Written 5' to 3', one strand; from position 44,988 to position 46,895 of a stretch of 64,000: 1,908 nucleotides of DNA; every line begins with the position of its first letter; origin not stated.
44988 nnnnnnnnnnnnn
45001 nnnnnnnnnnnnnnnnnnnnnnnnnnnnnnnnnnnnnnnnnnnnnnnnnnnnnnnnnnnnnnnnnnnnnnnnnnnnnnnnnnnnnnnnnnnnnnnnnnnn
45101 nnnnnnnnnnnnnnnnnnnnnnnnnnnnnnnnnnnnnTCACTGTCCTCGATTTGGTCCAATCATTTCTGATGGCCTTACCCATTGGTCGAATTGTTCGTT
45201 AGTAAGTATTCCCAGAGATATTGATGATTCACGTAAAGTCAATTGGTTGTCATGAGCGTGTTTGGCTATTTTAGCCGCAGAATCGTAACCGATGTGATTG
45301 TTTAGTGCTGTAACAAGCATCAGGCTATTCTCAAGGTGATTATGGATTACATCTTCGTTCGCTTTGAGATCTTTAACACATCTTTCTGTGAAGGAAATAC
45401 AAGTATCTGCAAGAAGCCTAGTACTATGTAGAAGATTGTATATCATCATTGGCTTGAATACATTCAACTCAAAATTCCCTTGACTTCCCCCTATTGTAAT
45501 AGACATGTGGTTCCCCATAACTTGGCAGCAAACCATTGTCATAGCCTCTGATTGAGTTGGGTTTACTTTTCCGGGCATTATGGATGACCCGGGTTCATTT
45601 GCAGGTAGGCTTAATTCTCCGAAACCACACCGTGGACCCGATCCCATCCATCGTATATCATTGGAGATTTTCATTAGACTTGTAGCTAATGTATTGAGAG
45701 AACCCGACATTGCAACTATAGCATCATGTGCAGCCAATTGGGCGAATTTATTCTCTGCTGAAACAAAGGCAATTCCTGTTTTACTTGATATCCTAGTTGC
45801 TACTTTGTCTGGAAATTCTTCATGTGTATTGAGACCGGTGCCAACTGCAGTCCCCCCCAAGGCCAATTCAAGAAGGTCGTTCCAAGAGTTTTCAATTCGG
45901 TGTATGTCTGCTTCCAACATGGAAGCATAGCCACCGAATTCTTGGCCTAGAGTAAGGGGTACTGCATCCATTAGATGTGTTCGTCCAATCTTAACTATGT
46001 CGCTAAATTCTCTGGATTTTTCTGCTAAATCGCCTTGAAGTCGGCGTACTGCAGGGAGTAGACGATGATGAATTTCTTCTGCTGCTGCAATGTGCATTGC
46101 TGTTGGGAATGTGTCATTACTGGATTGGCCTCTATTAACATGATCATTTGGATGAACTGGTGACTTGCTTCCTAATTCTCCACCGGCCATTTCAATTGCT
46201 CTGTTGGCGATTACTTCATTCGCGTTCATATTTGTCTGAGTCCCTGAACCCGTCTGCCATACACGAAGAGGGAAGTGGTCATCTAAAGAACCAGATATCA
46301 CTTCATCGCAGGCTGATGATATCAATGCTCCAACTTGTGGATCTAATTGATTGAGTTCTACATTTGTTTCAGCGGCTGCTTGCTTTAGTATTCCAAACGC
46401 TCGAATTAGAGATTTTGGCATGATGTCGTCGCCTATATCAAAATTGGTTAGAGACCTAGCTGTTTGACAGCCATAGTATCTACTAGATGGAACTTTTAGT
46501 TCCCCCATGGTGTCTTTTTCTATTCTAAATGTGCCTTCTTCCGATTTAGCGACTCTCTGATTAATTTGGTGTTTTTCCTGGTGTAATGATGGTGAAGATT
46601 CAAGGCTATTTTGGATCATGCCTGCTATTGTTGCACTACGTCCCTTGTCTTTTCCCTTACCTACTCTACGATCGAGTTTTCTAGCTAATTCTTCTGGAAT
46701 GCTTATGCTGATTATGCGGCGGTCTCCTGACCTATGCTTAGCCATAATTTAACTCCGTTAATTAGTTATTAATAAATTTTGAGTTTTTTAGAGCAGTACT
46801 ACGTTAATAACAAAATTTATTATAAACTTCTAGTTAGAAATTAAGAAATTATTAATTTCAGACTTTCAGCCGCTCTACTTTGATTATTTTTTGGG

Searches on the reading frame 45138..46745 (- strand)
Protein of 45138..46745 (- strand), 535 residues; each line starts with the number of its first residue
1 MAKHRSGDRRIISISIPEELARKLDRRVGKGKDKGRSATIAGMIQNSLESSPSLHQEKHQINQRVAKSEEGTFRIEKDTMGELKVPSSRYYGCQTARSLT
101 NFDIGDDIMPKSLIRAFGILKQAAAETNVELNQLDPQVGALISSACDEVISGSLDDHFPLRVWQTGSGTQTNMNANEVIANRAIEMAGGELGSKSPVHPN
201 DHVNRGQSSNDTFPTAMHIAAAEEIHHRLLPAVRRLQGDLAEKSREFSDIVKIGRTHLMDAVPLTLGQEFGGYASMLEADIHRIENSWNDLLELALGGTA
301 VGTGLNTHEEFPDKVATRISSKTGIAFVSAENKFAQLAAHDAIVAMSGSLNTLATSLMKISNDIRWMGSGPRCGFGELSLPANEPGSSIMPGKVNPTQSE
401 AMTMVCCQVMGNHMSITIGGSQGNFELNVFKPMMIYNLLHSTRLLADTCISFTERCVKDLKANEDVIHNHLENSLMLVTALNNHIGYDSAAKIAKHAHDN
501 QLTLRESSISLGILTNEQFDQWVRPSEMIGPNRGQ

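Call 72: search_protein_families(library=pfam, proteins=[window:45138-46745:-], max_evalue=0.00001)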
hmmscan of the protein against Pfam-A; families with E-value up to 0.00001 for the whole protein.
window:45138-46745:- (535 aa): 2 families
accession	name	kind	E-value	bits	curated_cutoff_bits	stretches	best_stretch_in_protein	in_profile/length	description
PF00206.25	Lyase_1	-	2.9e-110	369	27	1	81-411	1-312/312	Lyase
PF10415.14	FumaraseC_C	-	4.4e-22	78.7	32.5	1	477-529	1-53/54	Fumarase C C-terminus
